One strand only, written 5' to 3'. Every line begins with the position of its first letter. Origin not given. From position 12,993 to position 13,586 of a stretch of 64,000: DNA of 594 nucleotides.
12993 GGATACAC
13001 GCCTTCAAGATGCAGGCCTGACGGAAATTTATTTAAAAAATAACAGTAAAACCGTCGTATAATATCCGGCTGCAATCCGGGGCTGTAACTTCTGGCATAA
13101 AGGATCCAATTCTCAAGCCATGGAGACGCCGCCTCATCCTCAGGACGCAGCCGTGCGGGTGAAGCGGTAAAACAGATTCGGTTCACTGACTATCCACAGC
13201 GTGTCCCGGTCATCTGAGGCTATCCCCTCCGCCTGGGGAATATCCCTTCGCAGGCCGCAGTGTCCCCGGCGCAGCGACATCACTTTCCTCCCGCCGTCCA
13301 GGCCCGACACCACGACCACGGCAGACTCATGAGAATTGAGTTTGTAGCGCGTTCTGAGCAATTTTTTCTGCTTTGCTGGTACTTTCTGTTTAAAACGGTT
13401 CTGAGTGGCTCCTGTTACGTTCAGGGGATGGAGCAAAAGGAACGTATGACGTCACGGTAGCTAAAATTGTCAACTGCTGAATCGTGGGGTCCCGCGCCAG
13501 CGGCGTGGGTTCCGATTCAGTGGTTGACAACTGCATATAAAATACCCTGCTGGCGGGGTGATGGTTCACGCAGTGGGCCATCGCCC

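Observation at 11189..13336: A 210-bp near-identical inverted duplication of the srgB 3' end brackets rck-srgC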

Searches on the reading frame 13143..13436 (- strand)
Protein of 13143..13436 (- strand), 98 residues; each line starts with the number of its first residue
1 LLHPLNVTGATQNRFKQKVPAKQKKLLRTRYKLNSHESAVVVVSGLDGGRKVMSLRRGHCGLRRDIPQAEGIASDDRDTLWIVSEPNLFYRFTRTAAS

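Call 64: list_cluster_members(proteins=[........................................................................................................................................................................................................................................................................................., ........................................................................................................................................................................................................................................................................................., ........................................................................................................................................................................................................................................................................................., window:13143-13436:-, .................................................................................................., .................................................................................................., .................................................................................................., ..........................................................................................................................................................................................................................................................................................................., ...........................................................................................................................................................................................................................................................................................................])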
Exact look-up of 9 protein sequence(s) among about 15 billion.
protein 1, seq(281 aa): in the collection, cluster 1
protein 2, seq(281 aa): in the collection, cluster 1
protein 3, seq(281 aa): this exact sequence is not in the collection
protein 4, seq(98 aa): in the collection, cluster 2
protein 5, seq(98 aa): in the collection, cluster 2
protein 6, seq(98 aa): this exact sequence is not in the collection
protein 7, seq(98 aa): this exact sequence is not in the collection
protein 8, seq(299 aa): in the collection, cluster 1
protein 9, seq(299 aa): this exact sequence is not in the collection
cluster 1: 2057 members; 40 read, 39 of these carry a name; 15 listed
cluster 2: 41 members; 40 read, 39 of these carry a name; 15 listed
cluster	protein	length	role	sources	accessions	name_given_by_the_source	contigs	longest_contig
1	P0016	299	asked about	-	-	hypothetical protein DNY58_14715 [Salmonella enterica subsp. enterica serovar Typhimurium] | SdiA-regulated domain-containing protein n=2 Tax=Salmonella enterica TaxID=28901 ... | YjiK family protein [Salmonella enterica]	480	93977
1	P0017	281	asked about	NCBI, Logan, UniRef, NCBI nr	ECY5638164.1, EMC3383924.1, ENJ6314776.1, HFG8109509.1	YjiK family protein [Salmonella enterica] | SdiA-regulated domain-containing protein n=3 Tax=Salmonella TaxID=590 RepID=UPI0009AEF085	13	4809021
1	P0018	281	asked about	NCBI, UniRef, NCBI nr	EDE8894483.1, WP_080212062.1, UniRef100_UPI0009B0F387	hypothetical protein BZV86_22250 [Salmonella enterica subsp. enterica serovar Enteritidis] | SdiA-regulated domain-containing protein n=3 Tax=Salmonella enterica TaxID=28901 ... | YjiK family protein [Salmonella enterica]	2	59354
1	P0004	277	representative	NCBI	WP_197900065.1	SdiA-regulated domain-containing protein, partial [Salmonella enterica]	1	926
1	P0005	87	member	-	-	hypothetical protein DNF43_24520, partial [Salmonella enterica] | hypothetical protein [Salmonella enterica subsp. enterica serovar Enteritidis]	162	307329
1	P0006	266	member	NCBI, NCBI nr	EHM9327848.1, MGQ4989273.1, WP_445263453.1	SdiA-regulated domain-containing protein, partial [Salmonella enterica] | YjiK family protein [Salmonella enterica]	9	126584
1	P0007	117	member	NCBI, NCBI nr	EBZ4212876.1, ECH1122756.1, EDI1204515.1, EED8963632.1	YjiK family protein, partial [Salmonella enterica] | hypothetical protein [Salmonella enterica subsp. enterica serovar Enteritidis]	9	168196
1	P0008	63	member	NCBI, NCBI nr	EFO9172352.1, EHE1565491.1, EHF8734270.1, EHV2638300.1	YjiK family protein, partial [Salmonella enterica] | YjiK family protein [Salmonella enterica]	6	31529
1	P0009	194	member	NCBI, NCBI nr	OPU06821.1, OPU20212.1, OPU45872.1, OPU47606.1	hypothetical protein BSW21_10680 [Salmonella enterica subsp. enterica serovar Enteritidis] | hypothetical protein BSW30_22260 [Salmonella enterica subsp. enterica serovar Enteritidis]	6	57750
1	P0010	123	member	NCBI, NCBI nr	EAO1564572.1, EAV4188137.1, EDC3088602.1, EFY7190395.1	hypothetical protein E3H48_24160, partial [Salmonella enterica] | hypothetical protein [Salmonella enterica]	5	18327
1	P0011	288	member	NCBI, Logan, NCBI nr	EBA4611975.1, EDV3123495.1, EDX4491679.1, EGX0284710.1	YjiK family protein [Salmonella enterica subsp. salamae] | hypothetical protein [Salmonella enterica]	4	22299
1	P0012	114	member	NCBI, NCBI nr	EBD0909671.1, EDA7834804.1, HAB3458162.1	hypothetical protein FAN44_23165, partial [Salmonella enterica] | hypothetical protein [Salmonella enterica]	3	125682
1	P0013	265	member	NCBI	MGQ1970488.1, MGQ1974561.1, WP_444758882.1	SdiA-regulated domain-containing protein, partial [Salmonella enterica]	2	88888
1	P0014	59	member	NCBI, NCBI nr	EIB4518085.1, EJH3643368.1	SdiA-regulated domain-containing protein, partial [Salmonella enterica] | SdiA-regulated domain-containing protein [Salmonella enterica]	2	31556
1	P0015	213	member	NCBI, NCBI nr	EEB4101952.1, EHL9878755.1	hypothetical protein DAL33_20360 [Salmonella enterica subsp. enterica serovar Enteritidis] | hypothetical protein [Salmonella enterica subsp. enterica serovar Enteritidis]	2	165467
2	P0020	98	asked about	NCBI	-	-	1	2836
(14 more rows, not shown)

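Call 65: find_encoding_contigs(protein=P0016, flank=5000, max_places=10)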
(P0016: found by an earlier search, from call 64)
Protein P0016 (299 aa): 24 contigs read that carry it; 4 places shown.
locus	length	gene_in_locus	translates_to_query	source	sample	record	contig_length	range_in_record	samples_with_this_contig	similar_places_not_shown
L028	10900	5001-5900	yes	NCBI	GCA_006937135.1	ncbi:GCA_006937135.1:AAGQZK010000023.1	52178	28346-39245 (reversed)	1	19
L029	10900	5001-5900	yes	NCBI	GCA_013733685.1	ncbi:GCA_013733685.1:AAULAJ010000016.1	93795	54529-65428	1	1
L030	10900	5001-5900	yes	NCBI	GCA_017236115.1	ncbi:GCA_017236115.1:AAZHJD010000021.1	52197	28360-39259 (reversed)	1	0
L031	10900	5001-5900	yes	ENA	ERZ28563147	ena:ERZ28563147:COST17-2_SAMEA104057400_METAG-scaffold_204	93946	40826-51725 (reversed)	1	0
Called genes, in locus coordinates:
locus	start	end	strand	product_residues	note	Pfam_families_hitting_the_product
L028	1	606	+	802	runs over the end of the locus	PF13954:PapC_N, PF00577:Usher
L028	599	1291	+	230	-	PF00345:PapD_N, PF02753:PapD_C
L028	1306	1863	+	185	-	-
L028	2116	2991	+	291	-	-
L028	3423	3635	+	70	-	PF04703:FaeA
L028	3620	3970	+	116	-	PF00196:GerE (weak)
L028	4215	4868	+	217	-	PF13462:Thioredoxin_4, PF01323:DSBA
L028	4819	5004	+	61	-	-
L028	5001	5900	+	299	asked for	PF06977:SdiA-regulated, PF13449:Phytase-like (weak)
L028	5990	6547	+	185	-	PF06316:Ail_Lom, PF13505:OMP_b-brl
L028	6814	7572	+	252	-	PF12833:HTH_18, PF00165:HTH_AraC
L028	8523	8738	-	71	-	-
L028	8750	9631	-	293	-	PF02387:IncFII_repA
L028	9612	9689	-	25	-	PF08048:RepA1_leader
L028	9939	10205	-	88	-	PF10723:RepB-RCR_reg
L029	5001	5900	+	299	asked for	PF06977:SdiA-regulated, PF13449:Phytase-like (weak)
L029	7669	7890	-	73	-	PF06977:SdiA-regulated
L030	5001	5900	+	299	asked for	PF06977:SdiA-regulated, PF13449:Phytase-like (weak)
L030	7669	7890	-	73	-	PF06977:SdiA-regulated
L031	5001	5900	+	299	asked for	PF06977:SdiA-regulated, PF13449:Phytase-like (weak)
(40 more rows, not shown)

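Call 67: find_encoding_contigs(protein=P0017, flank=4000, max_places=10)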
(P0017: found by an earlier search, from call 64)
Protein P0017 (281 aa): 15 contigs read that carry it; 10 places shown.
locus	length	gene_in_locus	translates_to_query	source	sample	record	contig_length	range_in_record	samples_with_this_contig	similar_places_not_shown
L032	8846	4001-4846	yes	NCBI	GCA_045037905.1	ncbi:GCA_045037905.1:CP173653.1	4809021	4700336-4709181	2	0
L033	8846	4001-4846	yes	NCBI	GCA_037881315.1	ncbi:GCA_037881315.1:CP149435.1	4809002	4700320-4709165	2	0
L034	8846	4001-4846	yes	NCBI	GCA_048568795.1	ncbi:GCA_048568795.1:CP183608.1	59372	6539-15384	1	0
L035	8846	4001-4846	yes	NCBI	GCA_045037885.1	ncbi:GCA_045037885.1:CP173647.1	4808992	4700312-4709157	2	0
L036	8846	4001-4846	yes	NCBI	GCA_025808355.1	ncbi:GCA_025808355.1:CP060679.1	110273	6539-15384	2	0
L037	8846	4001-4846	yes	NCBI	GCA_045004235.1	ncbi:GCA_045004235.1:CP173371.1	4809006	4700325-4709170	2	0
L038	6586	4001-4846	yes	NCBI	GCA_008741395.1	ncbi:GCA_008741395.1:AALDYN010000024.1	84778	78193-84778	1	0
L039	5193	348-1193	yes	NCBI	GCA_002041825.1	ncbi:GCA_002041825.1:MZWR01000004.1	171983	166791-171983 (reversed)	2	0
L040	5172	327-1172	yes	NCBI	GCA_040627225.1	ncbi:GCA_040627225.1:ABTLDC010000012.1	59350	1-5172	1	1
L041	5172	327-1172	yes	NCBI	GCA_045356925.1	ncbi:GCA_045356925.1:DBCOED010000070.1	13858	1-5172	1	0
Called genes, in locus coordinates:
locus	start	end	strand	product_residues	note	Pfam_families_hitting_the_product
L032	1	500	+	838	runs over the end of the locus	-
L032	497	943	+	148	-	PF05775:AfaD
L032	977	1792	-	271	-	PF12833:HTH_18, PF00165:HTH_AraC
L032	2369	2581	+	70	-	PF04703:FaeA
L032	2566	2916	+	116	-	PF00196:GerE (weak)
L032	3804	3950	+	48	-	-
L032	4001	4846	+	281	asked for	PF06977:SdiA-regulated, PF13449:Phytase-like (weak)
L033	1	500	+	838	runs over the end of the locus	-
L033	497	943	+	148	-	PF05775:AfaD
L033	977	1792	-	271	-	PF12833:HTH_18, PF00165:HTH_AraC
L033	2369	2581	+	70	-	PF04703:FaeA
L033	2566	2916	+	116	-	PF00196:GerE (weak)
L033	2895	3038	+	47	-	-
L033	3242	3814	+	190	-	PF01323:DSBA, PF13462:Thioredoxin_4 (weak)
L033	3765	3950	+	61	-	-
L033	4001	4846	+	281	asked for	PF06977:SdiA-regulated, PF13449:Phytase-like (weak)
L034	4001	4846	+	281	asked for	PF06977:SdiA-regulated, PF13449:Phytase-like (weak)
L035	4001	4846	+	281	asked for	PF06977:SdiA-regulated, PF13449:Phytase-like (weak)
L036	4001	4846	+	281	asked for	PF06977:SdiA-regulated, PF13449:Phytase-like (weak)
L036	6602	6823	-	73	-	PF06977:SdiA-regulated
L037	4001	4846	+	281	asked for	PF06977:SdiA-regulated, PF13449:Phytase-like (weak)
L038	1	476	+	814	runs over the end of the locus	PF13954:PapC_N, PF00577:Usher, PF13953:PapC_C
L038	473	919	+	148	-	PF05775:AfaD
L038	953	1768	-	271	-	PF12833:HTH_18, PF00165:HTH_AraC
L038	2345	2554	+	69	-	PF04703:FaeA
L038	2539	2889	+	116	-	PF00196:GerE (weak)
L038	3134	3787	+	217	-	PF13462:Thioredoxin_4 (weak), PF01323:DSBA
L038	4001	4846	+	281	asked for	PF06977:SdiA-regulated, PF13449:Phytase-like (weak)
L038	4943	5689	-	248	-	PF12833:HTH_18, PF00165:HTH_AraC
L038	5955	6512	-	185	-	PF06316:Ail_Lom, PF13505:OMP_b-brl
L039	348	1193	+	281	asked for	PF06977:SdiA-regulated, PF13449:Phytase-like (weak)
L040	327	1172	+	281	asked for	PF06977:SdiA-regulated, PF13449:Phytase-like (weak)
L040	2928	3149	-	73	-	PF06977:SdiA-regulated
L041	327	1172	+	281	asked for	PF06977:SdiA-regulated, PF13449:Phytase-like (weak)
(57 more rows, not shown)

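Call 68: find_encoding_contigs(protein=P0020, flank=4000, max_places=5)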
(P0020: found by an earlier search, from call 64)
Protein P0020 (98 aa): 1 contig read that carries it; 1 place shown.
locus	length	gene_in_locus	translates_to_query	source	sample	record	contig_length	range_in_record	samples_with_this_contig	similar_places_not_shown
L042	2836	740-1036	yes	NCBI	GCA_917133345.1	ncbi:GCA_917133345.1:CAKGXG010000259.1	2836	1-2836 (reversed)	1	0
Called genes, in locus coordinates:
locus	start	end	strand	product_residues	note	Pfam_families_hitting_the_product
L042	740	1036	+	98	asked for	PF06977:SdiA-regulated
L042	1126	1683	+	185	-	PF06316:Ail_Lom, PF13505:OMP_b-brl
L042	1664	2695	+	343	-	PF12833:HTH_18, PF00165:HTH_AraC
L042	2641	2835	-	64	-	?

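Call 76: search_protein_families(library=pfam, proteins=[window:13143-13436:-], max_evalue=0.001)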
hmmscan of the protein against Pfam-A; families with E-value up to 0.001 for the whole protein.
window:13143-13436:- (98 aa): 1 family
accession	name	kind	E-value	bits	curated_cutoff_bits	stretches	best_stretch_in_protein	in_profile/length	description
PF06977.17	SdiA-regulated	-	4.9e-21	75.5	21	1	35-93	190-249/249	SdiA-regulated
